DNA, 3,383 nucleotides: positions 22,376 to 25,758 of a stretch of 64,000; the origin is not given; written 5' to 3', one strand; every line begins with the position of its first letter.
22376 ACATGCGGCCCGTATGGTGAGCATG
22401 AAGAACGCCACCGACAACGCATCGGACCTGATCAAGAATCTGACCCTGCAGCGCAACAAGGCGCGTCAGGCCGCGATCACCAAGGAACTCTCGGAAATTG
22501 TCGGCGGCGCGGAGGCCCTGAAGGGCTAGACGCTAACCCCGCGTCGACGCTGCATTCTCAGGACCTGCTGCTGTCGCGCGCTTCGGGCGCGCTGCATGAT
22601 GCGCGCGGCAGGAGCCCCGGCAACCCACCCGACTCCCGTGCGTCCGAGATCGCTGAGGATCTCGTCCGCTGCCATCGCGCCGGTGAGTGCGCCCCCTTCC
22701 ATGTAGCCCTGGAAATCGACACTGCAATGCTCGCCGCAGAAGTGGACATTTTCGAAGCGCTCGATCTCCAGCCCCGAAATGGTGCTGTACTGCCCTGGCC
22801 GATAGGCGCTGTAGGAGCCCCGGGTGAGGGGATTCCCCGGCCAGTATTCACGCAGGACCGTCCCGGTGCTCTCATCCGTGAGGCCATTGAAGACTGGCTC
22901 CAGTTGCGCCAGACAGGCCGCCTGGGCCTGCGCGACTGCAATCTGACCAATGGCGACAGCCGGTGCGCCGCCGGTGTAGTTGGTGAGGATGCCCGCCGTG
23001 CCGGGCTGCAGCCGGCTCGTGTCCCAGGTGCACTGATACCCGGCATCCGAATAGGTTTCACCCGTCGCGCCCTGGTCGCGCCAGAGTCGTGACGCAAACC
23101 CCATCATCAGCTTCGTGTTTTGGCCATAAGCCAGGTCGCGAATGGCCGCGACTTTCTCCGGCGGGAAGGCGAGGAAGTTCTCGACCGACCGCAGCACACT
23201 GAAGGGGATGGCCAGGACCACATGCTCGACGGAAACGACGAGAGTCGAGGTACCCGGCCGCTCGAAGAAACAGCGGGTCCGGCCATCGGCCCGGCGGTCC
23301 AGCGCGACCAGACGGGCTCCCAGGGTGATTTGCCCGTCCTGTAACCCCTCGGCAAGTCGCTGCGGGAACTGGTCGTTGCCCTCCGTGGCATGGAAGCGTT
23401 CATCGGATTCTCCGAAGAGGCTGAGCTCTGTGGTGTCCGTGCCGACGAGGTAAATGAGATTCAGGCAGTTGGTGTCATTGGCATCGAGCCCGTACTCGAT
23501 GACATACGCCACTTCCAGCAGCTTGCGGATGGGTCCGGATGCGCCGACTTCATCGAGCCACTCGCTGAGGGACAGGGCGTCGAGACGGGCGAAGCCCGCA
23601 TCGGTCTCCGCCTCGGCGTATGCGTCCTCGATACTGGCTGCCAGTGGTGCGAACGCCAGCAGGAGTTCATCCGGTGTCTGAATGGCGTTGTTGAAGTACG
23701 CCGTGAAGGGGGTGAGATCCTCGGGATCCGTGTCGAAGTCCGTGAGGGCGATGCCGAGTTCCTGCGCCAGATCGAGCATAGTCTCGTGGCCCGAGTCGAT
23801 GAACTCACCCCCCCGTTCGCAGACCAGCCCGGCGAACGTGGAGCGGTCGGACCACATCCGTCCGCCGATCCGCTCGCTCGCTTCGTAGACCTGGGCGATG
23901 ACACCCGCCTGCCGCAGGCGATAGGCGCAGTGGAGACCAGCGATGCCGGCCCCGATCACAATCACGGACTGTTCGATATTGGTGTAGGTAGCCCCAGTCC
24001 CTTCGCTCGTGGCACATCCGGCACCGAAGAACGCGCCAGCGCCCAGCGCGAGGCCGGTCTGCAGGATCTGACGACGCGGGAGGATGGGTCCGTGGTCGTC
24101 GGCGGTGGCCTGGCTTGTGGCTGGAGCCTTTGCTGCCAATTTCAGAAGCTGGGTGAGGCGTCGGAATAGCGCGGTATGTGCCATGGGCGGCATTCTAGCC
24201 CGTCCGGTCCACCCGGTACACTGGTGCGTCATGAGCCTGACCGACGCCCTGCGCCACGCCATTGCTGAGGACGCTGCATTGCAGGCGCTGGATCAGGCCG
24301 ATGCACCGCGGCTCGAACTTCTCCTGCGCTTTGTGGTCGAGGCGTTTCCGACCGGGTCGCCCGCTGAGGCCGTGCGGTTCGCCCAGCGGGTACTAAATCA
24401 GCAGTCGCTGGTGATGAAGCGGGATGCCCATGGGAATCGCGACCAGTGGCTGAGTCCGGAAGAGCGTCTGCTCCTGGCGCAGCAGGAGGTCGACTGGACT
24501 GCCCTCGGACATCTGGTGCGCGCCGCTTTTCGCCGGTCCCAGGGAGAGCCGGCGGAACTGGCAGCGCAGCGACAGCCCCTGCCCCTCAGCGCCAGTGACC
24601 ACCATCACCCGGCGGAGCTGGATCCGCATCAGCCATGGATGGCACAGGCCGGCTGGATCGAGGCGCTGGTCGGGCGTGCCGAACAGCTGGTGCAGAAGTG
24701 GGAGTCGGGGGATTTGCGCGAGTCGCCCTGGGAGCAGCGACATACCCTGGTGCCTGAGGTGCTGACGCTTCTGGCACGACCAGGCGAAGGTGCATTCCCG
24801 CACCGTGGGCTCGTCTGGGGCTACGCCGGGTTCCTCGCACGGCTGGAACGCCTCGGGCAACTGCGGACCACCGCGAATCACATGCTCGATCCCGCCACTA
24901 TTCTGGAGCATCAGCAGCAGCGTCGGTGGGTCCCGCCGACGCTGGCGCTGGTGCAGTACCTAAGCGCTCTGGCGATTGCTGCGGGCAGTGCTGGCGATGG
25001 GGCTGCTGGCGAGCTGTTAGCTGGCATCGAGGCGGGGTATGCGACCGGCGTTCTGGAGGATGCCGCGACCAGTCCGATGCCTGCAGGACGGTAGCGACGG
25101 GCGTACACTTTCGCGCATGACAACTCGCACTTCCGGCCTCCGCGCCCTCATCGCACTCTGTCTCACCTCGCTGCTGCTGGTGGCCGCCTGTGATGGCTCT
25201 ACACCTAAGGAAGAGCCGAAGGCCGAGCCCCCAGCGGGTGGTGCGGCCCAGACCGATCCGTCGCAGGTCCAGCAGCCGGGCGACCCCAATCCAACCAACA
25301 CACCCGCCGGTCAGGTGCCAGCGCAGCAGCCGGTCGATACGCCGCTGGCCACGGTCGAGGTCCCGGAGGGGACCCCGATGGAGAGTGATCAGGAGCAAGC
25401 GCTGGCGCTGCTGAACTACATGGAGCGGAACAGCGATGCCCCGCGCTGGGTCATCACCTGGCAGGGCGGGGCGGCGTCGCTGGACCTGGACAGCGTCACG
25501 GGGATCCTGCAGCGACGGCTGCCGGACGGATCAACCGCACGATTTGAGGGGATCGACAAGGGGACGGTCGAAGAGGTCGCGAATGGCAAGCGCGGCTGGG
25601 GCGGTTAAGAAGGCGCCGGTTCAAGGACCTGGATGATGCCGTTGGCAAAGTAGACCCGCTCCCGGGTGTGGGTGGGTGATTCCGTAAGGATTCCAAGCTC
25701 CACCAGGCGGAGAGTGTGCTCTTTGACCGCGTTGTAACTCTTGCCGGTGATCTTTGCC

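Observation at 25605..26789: Solo Fic protein with canonical active site and an N-terminal inhibitory-helix motif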

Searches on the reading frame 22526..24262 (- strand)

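Call 3: search_protein_families(library=pfam, proteins=[window:22526-24262:-], max_evalue=0.01)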
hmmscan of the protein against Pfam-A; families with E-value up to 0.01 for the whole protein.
window:22526-24262:- (578 aa): 8 families
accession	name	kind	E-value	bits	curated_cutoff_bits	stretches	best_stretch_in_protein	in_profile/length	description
PF01593.30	Amino_oxidase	-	1e-58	200.1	19.8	1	107-536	1-443/443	Flavin containing amine oxidoreductase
PF13450.12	NAD_binding_8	-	1.1e-10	42.1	21.9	1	102-169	1-68/68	NAD(P)-binding Rossmann-like domain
PF01946.23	Thi4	-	2.7e-06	27.2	26.2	1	95-153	15-74/235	Thi4 family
PF01266.30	DAO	-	6.1e-06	26.4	27.9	1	100-137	2-40/353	FAD dependent oxidoreductase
PF00890.30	FAD_binding_2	-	0.00013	21.7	20.4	1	100-134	2-36/414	FAD binding domain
PF03486.20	HI0933_like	-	0.00025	21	50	1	99-135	2-38/244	HI0933-like protein Rossmann domain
PF07992.20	Pyr_redox_2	-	0.00049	20.1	26.1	1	99-130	2-34/291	Pyridine nucleotide-disulphide oxidoreductase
PF01134.28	GIDA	-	0.0018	17.8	22.1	1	100-148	2-40/391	Glucose inhibited division protein A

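Call 4: search_protein_families(library=ncbifam, proteins=[window:22526-24262:-], max_evalue=0.01)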
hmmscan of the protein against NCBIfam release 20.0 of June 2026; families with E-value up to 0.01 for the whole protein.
window:22526-24262:- (578 aa): 45 families (the best 25 are shown)
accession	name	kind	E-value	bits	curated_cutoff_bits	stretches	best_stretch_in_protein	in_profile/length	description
NF005560.0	PRK07233.1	equivalog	5.2e-13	48.6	252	1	99-361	2-260/435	hypothetical protein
TIGR03467.1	HpnE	equivalog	1.1e-11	44.7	283.05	1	100-171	1-72/430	hydroxysqualene dehydroxylase HpnE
NF053546.1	violacein_VioA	equivalog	2e-10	40.6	600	1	100-141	2-47/411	flavin-dependent violacein biosynthesis tryptophan-2 monooxygenase VioA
TIGR00562.1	proto_IX_ox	equivalog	8.9e-10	37.7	97.85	1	98-172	3-77/470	protoporphyrinogen oxidase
NF008841.0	PRK11883.1-1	equivalog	1.2e-08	34.4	517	1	98-185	4-90/453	protoporphyrinogen oxidase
NF008845.0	PRK11883.1-5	equivalog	6.3e-08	31.3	560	1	97-171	4-82/468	protoporphyrinogen oxidase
NF005547.0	PRK07208.1-3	equivalog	1e-07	31.1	380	1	97-139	4-46/465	hypothetical protein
NF005548.0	PRK07208.1-4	equivalog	3e-07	29.4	389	1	97-134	3-40/488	hypothetical protein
NF009410.0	PRK12771.1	subfamily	3.5e-07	29.2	516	1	98-136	139-177/566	NAD(P)-binding protein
TIGR02734.1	crtI_fam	subfamily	1e-06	27.8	238.1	1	100-137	1-38/504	phytoene desaturase family protein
TIGR03197.1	MnmC_Cterm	equivalog_domain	1.3e-06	27.8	174.2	1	100-133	2-35/400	FAD-dependent 5-carboxymethylaminomethyl-2-thiouridine(34) oxidoreductase MnmC1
NF045637.1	carotdesatCrtDProt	equivalog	2.7e-06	26.2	580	1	100-138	1-39/485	1-hydroxycarotenoid 3,4-desaturase CrtD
TIGR00292.1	TIGR00292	equivalog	3.3e-06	26.5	148.3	1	96-153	20-77/254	sulfide-dependent adenosine diphosphate thiazole synthase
NF041087.1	bile_acid_BaiCD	equivalog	3.3e-06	25.5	825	1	93-136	376-419/642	bile acid Fe-S flavoenzyme BaiCD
TIGR01318.1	gltD_gamma_fam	subfamily_domain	4.3e-06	25.6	482.95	1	96-135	140-179/467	glutamate synthase, small subunit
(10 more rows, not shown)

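Call 19: search_protein_families(library=padloc, proteins=[window:22526-24262:-], max_evalue=0.01)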
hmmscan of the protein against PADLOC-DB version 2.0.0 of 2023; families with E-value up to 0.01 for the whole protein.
window:22526-24262:- (578 aa): 1 family
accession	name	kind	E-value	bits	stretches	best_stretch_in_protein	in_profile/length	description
PDLC01086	C3a186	-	2.9e-13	47.9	1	100-176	3-68/384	"C-3?,4? desaturase"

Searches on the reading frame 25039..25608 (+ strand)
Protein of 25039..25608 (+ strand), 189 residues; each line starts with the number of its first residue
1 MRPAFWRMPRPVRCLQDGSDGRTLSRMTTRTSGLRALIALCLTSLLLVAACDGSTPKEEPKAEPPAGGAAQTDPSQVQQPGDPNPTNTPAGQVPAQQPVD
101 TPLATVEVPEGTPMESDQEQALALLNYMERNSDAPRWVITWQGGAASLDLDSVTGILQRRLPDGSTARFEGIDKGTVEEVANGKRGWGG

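Call 3: search_protein_families(library=pfam, proteins=[window:25039-25608:+], max_evalue=0.01)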
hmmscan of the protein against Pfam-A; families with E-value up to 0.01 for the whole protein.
window:25039-25608:+ (189 aa): 0 families

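Call 4: search_protein_families(library=ncbifam, proteins=[window:25039-25608:+], max_evalue=0.01)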
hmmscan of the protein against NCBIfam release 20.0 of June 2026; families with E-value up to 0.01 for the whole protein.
window:25039-25608:+ (189 aa): 0 families

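Call 19: search_protein_families(library=padloc, proteins=[window:25039-25608:+], max_evalue=0.01)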
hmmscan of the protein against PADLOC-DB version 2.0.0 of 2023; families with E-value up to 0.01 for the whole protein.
window:25039-25608:+ (189 aa): 0 families
